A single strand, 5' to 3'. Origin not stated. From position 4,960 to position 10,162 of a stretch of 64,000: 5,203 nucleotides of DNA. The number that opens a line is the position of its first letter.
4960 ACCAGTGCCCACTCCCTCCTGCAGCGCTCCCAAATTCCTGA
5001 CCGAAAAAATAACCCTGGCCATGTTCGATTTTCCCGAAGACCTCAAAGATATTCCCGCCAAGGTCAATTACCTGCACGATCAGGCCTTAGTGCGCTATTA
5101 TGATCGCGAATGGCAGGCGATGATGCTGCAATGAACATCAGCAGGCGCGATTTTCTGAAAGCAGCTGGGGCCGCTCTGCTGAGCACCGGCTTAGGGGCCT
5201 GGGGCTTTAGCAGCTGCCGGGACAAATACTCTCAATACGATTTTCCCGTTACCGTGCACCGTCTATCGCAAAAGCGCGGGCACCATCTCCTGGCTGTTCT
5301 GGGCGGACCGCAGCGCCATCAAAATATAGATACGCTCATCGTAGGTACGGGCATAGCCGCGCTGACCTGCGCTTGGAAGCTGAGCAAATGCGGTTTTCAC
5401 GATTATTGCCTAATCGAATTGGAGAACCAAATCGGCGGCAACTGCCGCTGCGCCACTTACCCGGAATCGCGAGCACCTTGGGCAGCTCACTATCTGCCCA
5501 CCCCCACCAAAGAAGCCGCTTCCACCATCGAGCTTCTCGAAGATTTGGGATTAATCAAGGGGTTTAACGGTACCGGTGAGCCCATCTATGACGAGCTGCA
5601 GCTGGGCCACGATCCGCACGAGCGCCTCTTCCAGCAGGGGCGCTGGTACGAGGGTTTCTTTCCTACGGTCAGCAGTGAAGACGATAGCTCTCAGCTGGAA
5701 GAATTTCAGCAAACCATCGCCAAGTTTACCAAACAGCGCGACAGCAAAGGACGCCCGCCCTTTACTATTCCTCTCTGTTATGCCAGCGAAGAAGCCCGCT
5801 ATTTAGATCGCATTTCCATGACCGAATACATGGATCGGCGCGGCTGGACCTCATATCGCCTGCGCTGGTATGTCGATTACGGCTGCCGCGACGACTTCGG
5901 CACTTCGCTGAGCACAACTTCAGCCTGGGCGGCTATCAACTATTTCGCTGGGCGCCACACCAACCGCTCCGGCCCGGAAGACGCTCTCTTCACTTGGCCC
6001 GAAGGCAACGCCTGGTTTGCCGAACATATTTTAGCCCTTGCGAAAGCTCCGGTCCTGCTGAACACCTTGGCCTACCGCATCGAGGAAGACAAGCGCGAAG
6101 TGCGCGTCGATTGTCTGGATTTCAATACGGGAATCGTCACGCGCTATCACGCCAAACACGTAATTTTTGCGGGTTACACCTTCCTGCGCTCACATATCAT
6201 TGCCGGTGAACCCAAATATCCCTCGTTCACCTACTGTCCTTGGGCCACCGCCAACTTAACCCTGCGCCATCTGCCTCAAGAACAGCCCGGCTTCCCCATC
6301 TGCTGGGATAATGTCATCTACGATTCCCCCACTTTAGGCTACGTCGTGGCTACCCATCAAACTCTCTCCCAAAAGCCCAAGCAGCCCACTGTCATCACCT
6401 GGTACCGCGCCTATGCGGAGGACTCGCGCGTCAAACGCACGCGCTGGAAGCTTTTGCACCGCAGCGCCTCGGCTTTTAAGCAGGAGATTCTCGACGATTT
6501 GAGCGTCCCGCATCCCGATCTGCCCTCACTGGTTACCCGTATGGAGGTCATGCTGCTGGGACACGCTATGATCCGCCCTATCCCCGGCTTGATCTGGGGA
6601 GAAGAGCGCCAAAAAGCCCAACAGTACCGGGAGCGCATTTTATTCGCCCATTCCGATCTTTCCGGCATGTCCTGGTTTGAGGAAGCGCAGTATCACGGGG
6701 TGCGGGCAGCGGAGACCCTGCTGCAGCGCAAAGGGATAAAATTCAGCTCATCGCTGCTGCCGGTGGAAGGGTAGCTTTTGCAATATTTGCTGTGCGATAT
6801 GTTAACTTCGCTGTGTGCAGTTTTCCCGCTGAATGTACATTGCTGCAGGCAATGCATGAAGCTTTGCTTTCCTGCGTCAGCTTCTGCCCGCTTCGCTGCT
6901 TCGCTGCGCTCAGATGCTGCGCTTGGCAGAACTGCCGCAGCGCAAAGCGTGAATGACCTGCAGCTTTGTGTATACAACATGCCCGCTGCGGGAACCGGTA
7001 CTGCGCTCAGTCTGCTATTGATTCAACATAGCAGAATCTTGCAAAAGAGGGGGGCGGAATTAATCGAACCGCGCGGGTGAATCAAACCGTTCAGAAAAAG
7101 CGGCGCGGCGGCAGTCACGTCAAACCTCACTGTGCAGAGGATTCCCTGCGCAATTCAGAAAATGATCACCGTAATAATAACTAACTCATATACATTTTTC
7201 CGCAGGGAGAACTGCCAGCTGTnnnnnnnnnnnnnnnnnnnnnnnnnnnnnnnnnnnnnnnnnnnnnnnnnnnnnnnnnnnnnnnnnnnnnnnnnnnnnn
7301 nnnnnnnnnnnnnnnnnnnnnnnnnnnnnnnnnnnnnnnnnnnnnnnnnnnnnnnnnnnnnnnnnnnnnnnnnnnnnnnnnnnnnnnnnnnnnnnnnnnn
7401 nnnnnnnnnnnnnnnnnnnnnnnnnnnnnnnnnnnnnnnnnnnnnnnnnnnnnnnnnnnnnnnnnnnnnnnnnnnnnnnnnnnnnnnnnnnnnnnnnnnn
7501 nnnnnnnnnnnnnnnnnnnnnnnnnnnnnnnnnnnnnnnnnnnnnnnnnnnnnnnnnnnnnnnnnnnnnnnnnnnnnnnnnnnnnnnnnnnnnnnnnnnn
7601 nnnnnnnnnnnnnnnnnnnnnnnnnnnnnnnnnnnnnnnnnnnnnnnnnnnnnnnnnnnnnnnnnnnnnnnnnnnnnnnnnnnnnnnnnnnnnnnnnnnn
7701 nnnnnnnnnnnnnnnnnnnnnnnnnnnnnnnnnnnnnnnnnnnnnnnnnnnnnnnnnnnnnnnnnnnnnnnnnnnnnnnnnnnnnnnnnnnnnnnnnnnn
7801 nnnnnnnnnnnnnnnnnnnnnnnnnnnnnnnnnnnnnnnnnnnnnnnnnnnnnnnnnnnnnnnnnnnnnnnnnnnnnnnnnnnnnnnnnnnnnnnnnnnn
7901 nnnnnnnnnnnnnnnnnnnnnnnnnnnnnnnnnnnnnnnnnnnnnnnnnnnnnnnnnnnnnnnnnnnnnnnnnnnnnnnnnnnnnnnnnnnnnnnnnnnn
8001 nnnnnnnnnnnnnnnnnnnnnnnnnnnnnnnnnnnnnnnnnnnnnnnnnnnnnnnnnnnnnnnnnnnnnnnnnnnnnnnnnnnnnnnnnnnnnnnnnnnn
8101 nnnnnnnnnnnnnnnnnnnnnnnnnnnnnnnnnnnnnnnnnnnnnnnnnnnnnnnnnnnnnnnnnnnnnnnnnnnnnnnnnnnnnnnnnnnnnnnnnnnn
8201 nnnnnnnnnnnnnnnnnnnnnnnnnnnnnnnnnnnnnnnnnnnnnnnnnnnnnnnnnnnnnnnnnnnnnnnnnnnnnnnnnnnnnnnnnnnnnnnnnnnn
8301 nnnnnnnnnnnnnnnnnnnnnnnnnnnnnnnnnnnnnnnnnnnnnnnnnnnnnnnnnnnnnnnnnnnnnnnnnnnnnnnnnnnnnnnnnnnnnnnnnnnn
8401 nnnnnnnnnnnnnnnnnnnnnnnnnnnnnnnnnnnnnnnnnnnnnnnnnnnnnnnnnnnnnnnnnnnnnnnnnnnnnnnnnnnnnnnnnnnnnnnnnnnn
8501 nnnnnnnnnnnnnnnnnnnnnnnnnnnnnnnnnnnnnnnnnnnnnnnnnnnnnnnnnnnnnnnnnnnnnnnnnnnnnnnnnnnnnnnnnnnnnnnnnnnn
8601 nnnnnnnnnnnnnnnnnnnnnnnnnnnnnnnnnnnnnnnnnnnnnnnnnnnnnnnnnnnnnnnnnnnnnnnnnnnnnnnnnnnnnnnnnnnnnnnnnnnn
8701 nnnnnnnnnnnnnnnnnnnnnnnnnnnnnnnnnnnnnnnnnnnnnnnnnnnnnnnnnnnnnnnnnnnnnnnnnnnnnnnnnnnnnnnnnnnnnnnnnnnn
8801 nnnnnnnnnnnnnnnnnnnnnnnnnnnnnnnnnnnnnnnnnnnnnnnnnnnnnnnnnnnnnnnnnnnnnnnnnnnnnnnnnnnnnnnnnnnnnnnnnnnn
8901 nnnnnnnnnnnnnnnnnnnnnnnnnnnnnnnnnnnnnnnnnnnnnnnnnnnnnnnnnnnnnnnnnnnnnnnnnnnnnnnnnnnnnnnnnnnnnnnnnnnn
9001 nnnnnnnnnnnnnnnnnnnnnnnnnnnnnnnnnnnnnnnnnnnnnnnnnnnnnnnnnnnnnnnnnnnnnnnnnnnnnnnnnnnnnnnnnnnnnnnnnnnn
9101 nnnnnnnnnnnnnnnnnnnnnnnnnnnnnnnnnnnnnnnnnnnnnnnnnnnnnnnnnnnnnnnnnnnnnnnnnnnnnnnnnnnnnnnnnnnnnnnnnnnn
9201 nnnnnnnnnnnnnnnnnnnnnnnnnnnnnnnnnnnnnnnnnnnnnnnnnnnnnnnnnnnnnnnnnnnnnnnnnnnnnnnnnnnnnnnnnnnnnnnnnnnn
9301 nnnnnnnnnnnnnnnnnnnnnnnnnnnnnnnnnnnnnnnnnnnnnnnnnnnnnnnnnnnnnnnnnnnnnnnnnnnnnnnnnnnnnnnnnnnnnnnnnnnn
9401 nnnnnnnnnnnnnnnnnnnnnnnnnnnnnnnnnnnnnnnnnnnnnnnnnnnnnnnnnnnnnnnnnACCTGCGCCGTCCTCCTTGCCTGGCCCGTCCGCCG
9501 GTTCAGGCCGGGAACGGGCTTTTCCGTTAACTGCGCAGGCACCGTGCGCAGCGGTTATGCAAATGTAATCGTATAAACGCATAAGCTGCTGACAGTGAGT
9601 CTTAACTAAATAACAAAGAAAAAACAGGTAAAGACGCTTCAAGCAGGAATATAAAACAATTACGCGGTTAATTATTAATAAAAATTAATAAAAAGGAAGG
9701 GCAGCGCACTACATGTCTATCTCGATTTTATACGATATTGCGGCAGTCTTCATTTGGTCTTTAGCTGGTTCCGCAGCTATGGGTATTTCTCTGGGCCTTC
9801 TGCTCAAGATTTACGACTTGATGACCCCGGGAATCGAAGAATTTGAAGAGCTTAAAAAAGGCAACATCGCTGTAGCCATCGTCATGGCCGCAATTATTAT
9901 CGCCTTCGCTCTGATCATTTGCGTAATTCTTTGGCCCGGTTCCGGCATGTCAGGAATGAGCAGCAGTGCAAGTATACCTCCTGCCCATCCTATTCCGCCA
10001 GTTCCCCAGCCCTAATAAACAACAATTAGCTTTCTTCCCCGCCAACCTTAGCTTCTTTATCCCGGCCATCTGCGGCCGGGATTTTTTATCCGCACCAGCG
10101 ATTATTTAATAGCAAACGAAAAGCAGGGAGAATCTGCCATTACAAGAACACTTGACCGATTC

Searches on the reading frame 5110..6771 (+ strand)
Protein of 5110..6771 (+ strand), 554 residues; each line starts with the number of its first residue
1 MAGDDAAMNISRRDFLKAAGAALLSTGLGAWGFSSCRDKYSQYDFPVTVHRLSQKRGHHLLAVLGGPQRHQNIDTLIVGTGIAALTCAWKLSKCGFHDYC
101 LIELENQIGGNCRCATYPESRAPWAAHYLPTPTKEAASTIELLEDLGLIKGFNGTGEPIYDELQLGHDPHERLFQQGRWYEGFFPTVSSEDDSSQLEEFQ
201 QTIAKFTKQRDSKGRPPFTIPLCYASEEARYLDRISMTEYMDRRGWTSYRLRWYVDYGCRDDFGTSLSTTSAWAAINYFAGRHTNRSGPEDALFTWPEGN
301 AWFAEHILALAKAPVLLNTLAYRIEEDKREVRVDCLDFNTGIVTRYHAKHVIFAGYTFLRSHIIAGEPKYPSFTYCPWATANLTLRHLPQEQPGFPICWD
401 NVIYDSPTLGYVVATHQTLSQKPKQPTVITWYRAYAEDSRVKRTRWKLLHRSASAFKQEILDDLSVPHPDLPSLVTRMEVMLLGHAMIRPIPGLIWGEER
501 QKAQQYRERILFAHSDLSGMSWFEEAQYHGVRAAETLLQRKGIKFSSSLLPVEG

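Call 3: search_protein_families(library=pfam, proteins=[window:5110-6771:+], max_evalue=0.1)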
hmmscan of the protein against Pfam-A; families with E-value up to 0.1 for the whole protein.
window:5110-6771:+ (554 aa): 4 families
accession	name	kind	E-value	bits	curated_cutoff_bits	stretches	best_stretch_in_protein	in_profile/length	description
PF13450.12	NAD_binding_8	-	8.8e-12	45.6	21.9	1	77-133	1-56/68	NAD(P)-binding Rossmann-like domain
PF10518.14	TAT_signal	-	7.2e-05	23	22.7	1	9-29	1-21/21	TAT (twin-arginine translocation) pathway signal sequence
PF00890.30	FAD_binding_2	-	0.00028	20.7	20.4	1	74-115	1-41/414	FAD binding domain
PF01266.30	DAO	-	0.031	14.2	27.9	1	74-110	1-37/353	FAD dependent oxidoreductase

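Call 4: search_protein_families(library=ncbifam, proteins=[window:5110-6771:+], max_evalue=0.1)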
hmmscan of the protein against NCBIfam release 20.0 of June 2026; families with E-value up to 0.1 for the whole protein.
window:5110-6771:+ (554 aa): 16 families
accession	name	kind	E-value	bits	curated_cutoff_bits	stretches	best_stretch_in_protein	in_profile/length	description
NF053556.1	prodigi_MAP_PigB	equivalog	7.9e-06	24.5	850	1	67-153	149-231/659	prodigiosin MAP biosynthesis oxidoreductase PigB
TIGR01409.1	TAT_signal_seq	domain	0.00021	21.5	16.7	1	10-33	1-23/29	twin-arginine translocation signal domain-containing protein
NF005547.0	PRK07208.1-3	equivalog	0.00032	19.6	380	1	74-132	6-63/465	hypothetical protein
TIGR03467.1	HpnE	equivalog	0.00091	18.6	283.05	1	76-120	2-45/430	hydroxysqualene dehydroxylase HpnE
NF005545.0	PRK07208.1-1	equivalog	0.0012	17.3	451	1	68-118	3-53/504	hypothetical protein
NF009410.0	PRK12771.1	subfamily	0.0071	15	516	1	75-113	141-178/566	NAD(P)-binding protein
TIGR01813.1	flavo_cyto_c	subfamily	0.0088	14.8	285.45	1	75-113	2-40/444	flavocytochrome c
NF005560.0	PRK07233.1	equivalog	0.011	14.6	252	1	76-148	4-72/435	hypothetical protein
NF004943.0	PRK06292.2-1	equivalog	0.026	13.3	432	1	71-113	2-43/456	dihydrolipoyl dehydrogenase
NF005548.0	PRK07208.1-4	equivalog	0.029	13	389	1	74-118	5-48/488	hypothetical protein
NF041778.1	hetero_SS_HdrA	equivalog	0.03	12.1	1400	1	72-112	142-181/771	ferredoxin:CoB-CoM heterodisulfide reductase subunit HdrA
NF002481.1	PRK01747.1-2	equivalog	0.033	13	600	1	72-111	238-276/611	bifunctional tRNA (5-methylaminomethyl-2-thiouridine)(34)-methyltransferase MnmC2/FAD-dependent 5-carboxymethylaminomethyl-2-thiouridine(34)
NF005546.0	PRK07208.1-2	equivalog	0.042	12.4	418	1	74-121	6-53/527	hypothetical protein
TIGR00031.1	UDP-GALP_mutase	equivalog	0.046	12.7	303.75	1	74-113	3-41/378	UDP-galactopyranose mutase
NF045663.1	diclust_near_Sec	equivalog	0.055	11.5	530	1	72-112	106-145/759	pyridine nucleotide-disulfide oxidoreductase/dicluster-binding protein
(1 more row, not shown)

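Call 42: search_solved_structures(query=window:5110-6771:+, max_evalue=0.01)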
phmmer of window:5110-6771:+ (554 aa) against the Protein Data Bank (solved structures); distinct sequences matched with E-value up to 0.01: 1.
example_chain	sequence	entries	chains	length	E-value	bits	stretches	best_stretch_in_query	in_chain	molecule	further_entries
2b9w_A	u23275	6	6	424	2.4e-07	32.7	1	76-123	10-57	putative aminooxidase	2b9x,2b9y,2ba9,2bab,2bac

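Call 72: search_protein_families(library=padloc, proteins=[window:5110-6771:+], max_evalue=0.01)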
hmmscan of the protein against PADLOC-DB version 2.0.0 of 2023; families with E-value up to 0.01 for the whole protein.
window:5110-6771:+ (554 aa): 1 family
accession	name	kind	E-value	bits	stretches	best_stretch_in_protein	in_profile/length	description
PDLC01086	C3a186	-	0.0026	15.1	1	76-112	4-39/384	"C-3?,4? desaturase"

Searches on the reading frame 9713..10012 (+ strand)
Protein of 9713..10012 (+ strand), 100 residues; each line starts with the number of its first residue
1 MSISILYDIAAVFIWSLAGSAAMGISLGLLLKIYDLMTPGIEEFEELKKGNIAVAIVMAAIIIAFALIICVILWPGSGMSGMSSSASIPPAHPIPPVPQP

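Call 27: search_protein_families(library=pfam, proteins=[window:9713-10012:+], max_evalue=1)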
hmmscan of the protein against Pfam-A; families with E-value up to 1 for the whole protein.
window:9713-10012:+ (100 aa): 4 families
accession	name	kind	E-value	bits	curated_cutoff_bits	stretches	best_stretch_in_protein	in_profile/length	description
PF03994.20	DUF350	-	2.9e-11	44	26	1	10-75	7-67/133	Domain of Unknown Function (DUF350)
PF06528.17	Phage_P2_GpE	-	0.19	11.7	23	0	8-23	3-18/37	Phage P2 GpE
PF19865.4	DUF6338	-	0.19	11.7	26.5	1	9-89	40-119/205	Family of unknown function (DUF6338)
PF20447.3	DUF6704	-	0.34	11.6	27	0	6-32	30-55/68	Family of unknown function (DUF6704)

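Call 72: search_protein_families(library=padloc, proteins=[window:9713-10012:+], max_evalue=0.01)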
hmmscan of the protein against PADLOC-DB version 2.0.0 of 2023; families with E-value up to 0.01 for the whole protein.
window:9713-10012:+ (100 aa): 0 families
